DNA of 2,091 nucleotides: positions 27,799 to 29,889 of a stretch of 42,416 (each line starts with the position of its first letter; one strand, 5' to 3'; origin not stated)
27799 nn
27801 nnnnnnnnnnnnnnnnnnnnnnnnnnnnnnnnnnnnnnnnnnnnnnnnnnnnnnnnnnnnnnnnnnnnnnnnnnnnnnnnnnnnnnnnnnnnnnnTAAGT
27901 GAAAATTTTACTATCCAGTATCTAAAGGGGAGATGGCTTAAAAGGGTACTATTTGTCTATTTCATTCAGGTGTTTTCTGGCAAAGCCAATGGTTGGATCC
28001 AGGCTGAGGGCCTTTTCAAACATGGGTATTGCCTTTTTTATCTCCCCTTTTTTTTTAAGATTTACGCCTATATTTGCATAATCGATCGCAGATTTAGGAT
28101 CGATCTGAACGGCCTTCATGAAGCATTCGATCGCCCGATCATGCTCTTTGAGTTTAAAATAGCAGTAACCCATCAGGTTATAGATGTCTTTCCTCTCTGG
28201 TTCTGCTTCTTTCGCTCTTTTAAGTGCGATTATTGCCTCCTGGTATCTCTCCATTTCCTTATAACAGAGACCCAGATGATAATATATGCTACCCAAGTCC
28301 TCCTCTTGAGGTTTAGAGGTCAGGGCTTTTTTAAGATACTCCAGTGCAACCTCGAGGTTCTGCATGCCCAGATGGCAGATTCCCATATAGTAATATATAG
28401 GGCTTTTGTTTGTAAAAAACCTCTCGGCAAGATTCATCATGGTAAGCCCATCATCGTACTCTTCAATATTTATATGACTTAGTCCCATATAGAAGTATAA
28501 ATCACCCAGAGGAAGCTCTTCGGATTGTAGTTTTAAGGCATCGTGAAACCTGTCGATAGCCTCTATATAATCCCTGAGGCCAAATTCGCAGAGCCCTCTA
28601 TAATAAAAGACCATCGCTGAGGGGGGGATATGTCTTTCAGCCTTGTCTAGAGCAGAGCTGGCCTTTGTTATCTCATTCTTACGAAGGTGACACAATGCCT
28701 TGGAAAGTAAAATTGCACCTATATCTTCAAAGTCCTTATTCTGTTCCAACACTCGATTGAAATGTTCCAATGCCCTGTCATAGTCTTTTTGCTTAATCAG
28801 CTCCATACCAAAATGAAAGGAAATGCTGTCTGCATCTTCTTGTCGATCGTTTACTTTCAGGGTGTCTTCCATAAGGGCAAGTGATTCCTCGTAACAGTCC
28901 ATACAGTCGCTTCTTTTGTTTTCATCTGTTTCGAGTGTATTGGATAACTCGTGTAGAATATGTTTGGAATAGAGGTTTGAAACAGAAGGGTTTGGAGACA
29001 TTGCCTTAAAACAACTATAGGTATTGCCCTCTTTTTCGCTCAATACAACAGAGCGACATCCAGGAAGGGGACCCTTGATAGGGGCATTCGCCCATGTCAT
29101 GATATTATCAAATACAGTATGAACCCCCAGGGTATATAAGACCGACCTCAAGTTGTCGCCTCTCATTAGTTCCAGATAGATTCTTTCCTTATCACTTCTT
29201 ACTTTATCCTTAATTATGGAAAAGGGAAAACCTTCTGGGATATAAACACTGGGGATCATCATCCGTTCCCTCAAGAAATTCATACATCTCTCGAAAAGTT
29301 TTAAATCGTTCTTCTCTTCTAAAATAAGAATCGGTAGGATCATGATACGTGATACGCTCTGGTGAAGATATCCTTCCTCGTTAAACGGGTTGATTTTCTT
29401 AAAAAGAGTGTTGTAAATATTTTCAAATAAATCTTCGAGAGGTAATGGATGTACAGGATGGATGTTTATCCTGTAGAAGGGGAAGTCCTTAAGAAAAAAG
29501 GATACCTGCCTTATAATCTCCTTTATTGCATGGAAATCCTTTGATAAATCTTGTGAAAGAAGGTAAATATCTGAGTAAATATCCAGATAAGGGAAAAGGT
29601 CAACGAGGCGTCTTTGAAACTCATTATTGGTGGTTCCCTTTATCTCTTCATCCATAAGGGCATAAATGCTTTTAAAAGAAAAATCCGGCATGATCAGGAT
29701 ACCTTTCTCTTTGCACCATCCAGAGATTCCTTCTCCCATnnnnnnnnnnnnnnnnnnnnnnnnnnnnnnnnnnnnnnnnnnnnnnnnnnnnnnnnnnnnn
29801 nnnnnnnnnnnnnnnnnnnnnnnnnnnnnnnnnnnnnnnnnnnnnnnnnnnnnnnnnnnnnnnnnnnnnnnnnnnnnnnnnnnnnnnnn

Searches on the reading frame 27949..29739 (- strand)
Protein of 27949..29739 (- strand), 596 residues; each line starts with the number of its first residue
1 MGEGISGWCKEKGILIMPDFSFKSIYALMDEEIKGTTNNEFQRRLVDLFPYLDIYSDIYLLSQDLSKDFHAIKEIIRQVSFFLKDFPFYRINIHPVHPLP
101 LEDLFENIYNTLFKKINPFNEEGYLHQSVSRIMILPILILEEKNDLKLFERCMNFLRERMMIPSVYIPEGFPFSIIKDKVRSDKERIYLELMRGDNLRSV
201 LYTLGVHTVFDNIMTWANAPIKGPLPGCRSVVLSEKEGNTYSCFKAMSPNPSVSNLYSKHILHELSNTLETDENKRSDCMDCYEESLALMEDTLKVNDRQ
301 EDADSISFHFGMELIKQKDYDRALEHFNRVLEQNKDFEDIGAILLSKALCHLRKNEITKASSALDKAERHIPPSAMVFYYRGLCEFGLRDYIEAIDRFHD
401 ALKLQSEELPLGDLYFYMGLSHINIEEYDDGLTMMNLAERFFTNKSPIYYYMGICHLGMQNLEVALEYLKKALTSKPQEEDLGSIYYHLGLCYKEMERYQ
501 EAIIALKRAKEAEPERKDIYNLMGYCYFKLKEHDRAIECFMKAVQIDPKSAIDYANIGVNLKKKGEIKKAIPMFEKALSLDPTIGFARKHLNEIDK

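Call 3: search_protein_families(library=pfam, proteins=[window:27949-29739:-], max_evalue=0.01)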
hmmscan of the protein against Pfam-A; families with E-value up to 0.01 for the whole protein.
window:27949-29739:- (596 aa): 31 families (the best 25 are shown)
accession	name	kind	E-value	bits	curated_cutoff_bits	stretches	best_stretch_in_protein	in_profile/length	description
PF07719.23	TPR_2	-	4.8e-41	135.9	27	5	519-549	3-33/34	Tetratricopeptide repeat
PF00515.34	TPR_1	-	1e-39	133.2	27.8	5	518-549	2-33/34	Tetratricopeptide repeat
PF13181.12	TPR_8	-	2e-29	99.7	25.7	3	518-549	2-33/34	Tetratricopeptide repeat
PF13424.12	TPR_12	-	4.8e-27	94.4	30.1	2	448-510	5-72/77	Tetratricopeptide repeat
PF14559.12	TPR_19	-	5.3e-19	68.7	25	3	496-555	4-62/68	Tetratricopeptide repeat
PF12895.13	ANAPC3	-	2.1e-18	66.8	27.2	2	317-398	2-79/82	Anaphase-promoting complex, cyclosome, subunit 3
PF13174.12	TPR_6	-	5.1e-17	61.7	26.3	0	523-550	6-33/33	Tetratricopeptide repeat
PF13432.12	TPR_16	-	6e-17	62.2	32.7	2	493-551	7-65/65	Tetratricopeptide repeat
PF13428.12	TPR_14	-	7.7e-16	57.5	23.5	0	485-524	3-42/44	Tetratricopeptide repeat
PF13414.12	TPR_11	-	3.8e-15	55.7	26.8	1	524-565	1-42/42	TPR repeat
PF13371.12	TPR_9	-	1.9e-12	47.5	35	0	525-583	3-61/73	Tetratricopeptide repeat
PF13431.12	TPR_17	-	1.7e-10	40.8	24.4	0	539-571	1-33/34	Tetratricopeptide repeat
PF23914.1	TPR_CcmH_CycH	-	3.2e-10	40.5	42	1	452-547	56-151/158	Cytochrome c-type biogenesis protein H TPR domain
PF13176.12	TPR_7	-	1.5e-08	34.5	27.9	0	487-517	3-33/36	Tetratricopeptide repeat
PF13374.12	TPR_10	-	6.8e-08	32.7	27.5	0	554-579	5-30/42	Tetratricopeptide repeat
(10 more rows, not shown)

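Call 4: search_protein_families(library=ncbifam, proteins=[window:27949-29739:-], max_evalue=0.01)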
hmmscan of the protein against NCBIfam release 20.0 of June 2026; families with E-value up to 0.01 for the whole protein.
window:27949-29739:- (596 aa): 32 families (the best 25 are shown)
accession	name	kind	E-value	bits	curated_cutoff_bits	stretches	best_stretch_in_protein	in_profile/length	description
NF040959.1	MamA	equivalog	2.6e-34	118.5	200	2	414-581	39-203/204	magnetosome protein MamA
TIGR02521.1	type_IV_pilW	equivalog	7.2e-25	87.9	154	2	476-579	24-127/234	type IV pilus biogenesis/stability protein PilW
TIGR02917.1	PEP_TPR_lipo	equivalog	2.1e-24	85.5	312.2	1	285-587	177-433/899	XrtA/PEP-CTERM system TPR-repeat protein PrsT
TIGR02552.1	LcrH_SycD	equivalog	1.9e-17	63.3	104.8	3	487-550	56-119/136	SycD/LcrH family type III secretion system chaperone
NF008391.2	PRK11189.1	equivalog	1.5e-16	60.8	250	1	462-582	43-164/297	lipoprotein NlpI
NF002725.1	PRK02603.1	equivalog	6.1e-16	58.9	143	2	485-569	37-124/173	photosystem I assembly protein Ycf3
NF047371.1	FlcA_CTERM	equivalog_domain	3.6e-15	55.4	300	3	478-579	433-535/646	periplasmic flagellar collar protein FlcA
NF047507.1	TPR_BatC_Lepto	exception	3.8e-13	49.4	175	0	418-517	30-130/214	TPR repeat-containing protein BatC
TIGR00990.1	3a0801s09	subfamily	9.7e-11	41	757.25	2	274-472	301-493/615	mitochondrial import receptor subunit TOM70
NF033762.1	social_mot_Tgl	equivalog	3.9e-10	39.5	225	1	391-541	82-228/252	social motility TPR repeat lipoprotein Tgl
NF052312.1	T9SS_PorW_SprE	equivalog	5.2e-10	38.6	250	2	460-558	267-369/716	type IX secretion system periplasmic lipoprotein PorW/SprE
TIGR02795.1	tol_pal_ybgF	equivalog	7.9e-10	39.4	90.1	1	299-370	34-105/119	tol-pal system protein YbgF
NF052230.1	T9SS_PorE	exception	5.1e-09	34.9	600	1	486-592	28-132/648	PorE family type IX secretion system protein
NF047558.1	TPR_END_plus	domain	5.8e-09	35.8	32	0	449-478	2-31/56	TPR end-of-group domain-containing protein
NF008757.0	PRK11788.1-5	equivalog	6.5e-09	35.4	363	1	531-577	49-95/388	lipopolysaccharide assembly protein LapB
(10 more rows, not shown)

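Call 17: find_homologous_proteins(query=window:27949-29739:-, max_evalue=1e-30)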
Query window:27949-29739:- (596 aa): 39 proteins with E <= 1e-30 among 6762 candidates.
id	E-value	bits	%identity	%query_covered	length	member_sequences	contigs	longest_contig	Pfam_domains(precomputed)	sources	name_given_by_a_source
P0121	0.0e+0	1323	100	97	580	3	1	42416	PF25063.1,PF14853.13,PF13431.13,PF23914.2,PF25062.2,PF13414.13,PF23300.4,PF13176.13,PF13428.13,PF25064.2,PF13374.13,PF14559.13,PF13371.13,PF00515.35,PF12895.14,PF13424.13,PF21033.5,PF13432.13,PF13181.13,PF07719.24,PF13174.13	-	-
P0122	0.0e+0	1055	80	97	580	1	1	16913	PF10602.16,PF13431.13,PF23914.2,PF13414.13,PF13176.13,PF13428.13,PF14559.13,PF13371.13,PF00515.35,PF12895.14,PF13424.13,PF21033.5,PF13432.13,PF13181.13,PF07719.24,PF13174.13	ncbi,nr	ncbi:MAG: tetratricopeptide repeat protein [Thermodesulfobacteriota bacterium]|nr:tetratricopeptide 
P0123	2.3e-257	874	66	97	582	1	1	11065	PF14853.13,PF13431.13,PF23914.2,PF13414.13,PF13176.13,PF13428.13,PF25064.2,PF14559.13,PF13371.13,PF00515.35,PF12895.14,PF10255.16,PF13424.13,PF21033.5,PF13432.13,PF13181.13,PF07719.24,PF13174.13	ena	-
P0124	7.1e-257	872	65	97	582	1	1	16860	PF13431.13,PF23914.2,PF13414.13,PF13176.13,PF13428.13,PF25064.2,PF13374.13,PF14559.13,PF13371.13,PF00515.35,PF12895.14,PF13424.13,PF21033.5,PF13432.13,PF13181.13,PF07719.24,PF13174.13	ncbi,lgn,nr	ncbi:MAG: tetratricopeptide repeat protein [Desulfobacterales bacterium]|nr:tetratricopeptide repeat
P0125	4.5e-255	866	64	97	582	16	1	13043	PF25063.1,PF13431.13,PF23914.2,PF13414.13,PF13176.13,PF13428.13,PF25064.2,PF13374.13,PF14559.13,PF13371.13,PF00515.35,PF04212.25,PF12895.14,PF10255.16,PF13424.13,PF21033.5,PF13432.13,PF13181.13,PF07719.24,PF13174.13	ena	-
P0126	1.9e-254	864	66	97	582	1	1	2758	PF25063.1,PF14853.13,PF13431.13,PF23914.2,PF13414.13,PF13176.13,PF13428.13,PF13374.13,PF14559.13,PF13371.13,PF00515.35,PF12895.14,PF10255.16,PF13424.13,PF21033.5,PF13432.13,PF13181.13,PF07719.24,PF13174.13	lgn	-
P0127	5.2e-254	863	65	97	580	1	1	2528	PF25063.1,PF13431.13,PF23914.2,PF13414.13,PF13428.13,PF14559.13,PF13371.13,PF00515.35,PF12895.14,PF13424.13,PF21033.5,PF13432.13,PF13181.13,PF07719.24,PF13174.13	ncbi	-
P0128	6.8e-253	859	63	97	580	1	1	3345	PF13431.13,PF23914.2,PF13414.13,PF13176.13,PF13428.13,PF25064.2,PF14559.13,PF13371.13,PF00515.35,PF12895.14,PF13424.13,PF21033.5,PF13432.13,PF13181.13,PF07719.24,PF13174.13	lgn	-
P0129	1.3e-249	848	64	97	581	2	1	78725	PF25063.1,PF14853.13,PF13431.13,PF23914.2,PF25062.2,PF13414.13,PF21545.4,PF13176.13,PF13428.13,PF13374.13,PF14559.13,PF13371.13,PF00515.35,PF12895.14,PF10255.16,PF13424.13,PF21033.5,PF13432.13,PF13181.13,PF07719.24,PF13174.13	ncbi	ncbi:MAG: tetratricopeptide repeat protein [Thermodesulfobacteriota bacterium]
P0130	8.1e-249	846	64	97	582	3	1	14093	PF13431.13,PF23914.2,PF13414.13,PF13176.13,PF13428.13,PF14559.13,PF13371.13,PF00515.35,PF12895.14,PF13424.13,PF21033.5,PF13432.13,PF13181.13,PF07719.24,PF13174.13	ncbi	-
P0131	3.6e-248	844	63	97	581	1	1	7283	PF25063.1,PF14853.13,PF13431.13,PF23914.2,PF25062.2,PF13414.13,PF23300.4,PF21545.4,PF13176.13,PF13428.13,PF25064.2,PF14559.13,PF13371.13,PF00515.35,PF12895.14,PF13424.13,PF21033.5,PF13432.13,PF13181.13,PF07719.24,PF13174.13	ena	-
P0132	8.4e-245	832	62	97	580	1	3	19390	PF14853.13,PF13431.13,PF23914.2,PF13414.13,PF25058.2,PF21545.4,PF13176.13,PF13428.13,PF04733.21,PF14559.13,PF13371.13,PF00515.35,PF04212.25,PF12895.14,PF13424.13,PF22871.3,PF21033.5,PF13432.13,PF13181.13,PF07719.24,PF13174.13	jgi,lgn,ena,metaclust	metaclust:\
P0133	3.3e-242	824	62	97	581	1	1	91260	PF13431.13,PF13414.13,PF13176.13,PF13428.13,PF13374.13,PF14559.13,PF13371.13,PF00515.35,PF12895.14,PF13424.13,PF21033.5,PF13432.13,PF13181.13,PF07719.24,PF13174.13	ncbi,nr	ncbi:MAG: tetratricopeptide repeat protein [Syntrophales bacterium]|nr:tetratricopeptide repeat prot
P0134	8.4e-240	816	62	97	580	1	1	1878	PF13431.13,PF13414.13,PF13176.13,PF13428.13,PF13374.13,PF14559.13,PF13371.13,PF00515.35,PF12895.14,PF10255.16,PF13424.13,PF21033.5,PF13432.13,PF13181.13,PF07719.24,PF13174.13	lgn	-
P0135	9.2e-239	812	61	96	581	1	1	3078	PF14853.13,PF13431.13,PF25062.2,PF13414.13,PF13176.13,PF13428.13,PF25064.2,PF14559.13,PF13371.13,PF00515.35,PF12895.14,PF13424.13,PF21033.5,PF13432.13,PF13429.13,PF13181.13,PF07719.24,PF13174.13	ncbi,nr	ncbi:MAG: tetratricopeptide repeat protein [Thermodesulfobacteriota bacterium]|nr:tetratricopeptide 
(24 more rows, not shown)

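Call 29: search_solved_structures(query=A3, max_evalue=0.01)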
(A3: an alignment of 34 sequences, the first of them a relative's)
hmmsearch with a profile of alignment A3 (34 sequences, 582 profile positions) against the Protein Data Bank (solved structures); distinct sequences matched with E-value up to 0.01: 172 (the best 60 are shown).
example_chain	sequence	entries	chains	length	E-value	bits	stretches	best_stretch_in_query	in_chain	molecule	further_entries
9qhb_A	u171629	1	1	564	1.5e-103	350.7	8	506-579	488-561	Engineered tetratricopeptide repeat protein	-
8bu0_A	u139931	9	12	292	8.4e-57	196.3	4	506-576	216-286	Consensus tetratricopeptide repeat protein | Crystal structure of an 8-repeat consensus TPR superhelix with Zinc. | Monomer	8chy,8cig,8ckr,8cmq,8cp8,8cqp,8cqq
9qhc_A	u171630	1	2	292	9.5e-54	186.2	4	506-566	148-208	Engineered tetratricopeptide repeat protein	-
7ntf_A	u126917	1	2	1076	2.1e-34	122.4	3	444-567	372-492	Isoform 1 of UDP-N-acetylglucosamine--peptide N-acetylglucosaminyltransferase 110 kDa subu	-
7yeh_B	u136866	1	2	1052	2.3e-34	122.2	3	516-566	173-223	UDP-N-acetylglucosamine--peptide N-acetylglucosaminyltransferase 110 kDa subunit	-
7yea_A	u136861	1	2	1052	2.9e-34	121.9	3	513-566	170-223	UDP-N-acetylglucosamine--peptide N-acetylglucosaminyltransferase 110 kDa subunit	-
1w3b_A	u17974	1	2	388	1.4e-30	109.8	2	516-566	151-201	UDP-N-ACETYLGLUCOSAMINE--PEPTIDE N-ACETYLGLUCOSAMINYLTRANSFERASE 110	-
6eou_A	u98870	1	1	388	2e-30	109.2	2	517-566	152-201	UDP-N-acetylglucosamine--peptide N-acetylglucosaminyltransferase 110 kDa subunit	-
8ch0_A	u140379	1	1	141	3.4e-28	101.8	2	506-566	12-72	Consensus tetratricopeptide repeat protein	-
2fo7_A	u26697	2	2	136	3.5e-28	101.8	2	506-566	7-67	SYNTHETIC CONSENSUS TPR PROTEIN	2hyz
7obi_A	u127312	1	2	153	4.6e-25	91.5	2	502-580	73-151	CTPR-rv4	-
9gzg_A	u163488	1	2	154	1.3e-24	90.1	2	506-580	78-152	Engineered CTPR protein with glutamic acids for conductivity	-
7y4i_A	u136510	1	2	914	7e-24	87.6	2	445-571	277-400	Probable UDP-N-acetylglucosamine--peptide N-acetylglucosaminyltransferase SPINDLY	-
8dtf_A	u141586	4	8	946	8.7e-24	87.3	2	445-567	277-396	Probable UDP-N-acetylglucosamine--peptide N-acetylglucosaminyltransferase SPINDLY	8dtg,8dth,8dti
1na0_A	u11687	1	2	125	7e-20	74.4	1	469-580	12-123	designed protein CTPR3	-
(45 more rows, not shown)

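Call 35: predict_structure(alignment_id=A3)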
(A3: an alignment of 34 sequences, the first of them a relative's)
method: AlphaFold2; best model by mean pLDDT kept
length: 580 residues; sequences in the alignment: 34
mean_pLDDT: 86.6   pTM: 0.75
mean pLDDT of the five models: 86.6, 86.0, 85.8, 85.6, 84.3
residues with pLDDT >= 90: 313; 70-90: 209; 50-70: 35; < 50: 23
segments of 3 or more residues with pLDDT < 50: 234-244, 252-258
pLDDT, mean of each block of 10 residues (from residue 1): 73 67 76 87 92 90 88 89 91 91 74 80 85 91 91 79 83 81 88 86 76 80 70 43 46 49 77 86 83 90 92 83 88 95 95 89 96 97 93 92 97 98 92 97 96 96 94 97 98 96 97 97 97 95 95 95 92 90
secondary structure, 60 per line:
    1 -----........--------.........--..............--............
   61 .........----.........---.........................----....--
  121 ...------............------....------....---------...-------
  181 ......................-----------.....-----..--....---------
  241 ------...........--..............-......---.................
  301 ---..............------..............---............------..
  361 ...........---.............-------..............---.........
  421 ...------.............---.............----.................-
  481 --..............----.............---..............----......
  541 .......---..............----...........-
elements in order: E6-13 H22-30 E36-46 H49-69 E74-82 H86-110 E115-118 E121-123 H130-141 E148-151 H158-161 E171-173 H181-202 E214-218 H228-231 H247-257 H260-273 H275-280 H284-300 H304-317 H324-337 H341-352 H359-371 H375-387 H395-408 H412-423 H430-442 H446-458 H463-479 H483-496 H501-513 H517-530 H535-547 H551-564 H569-579
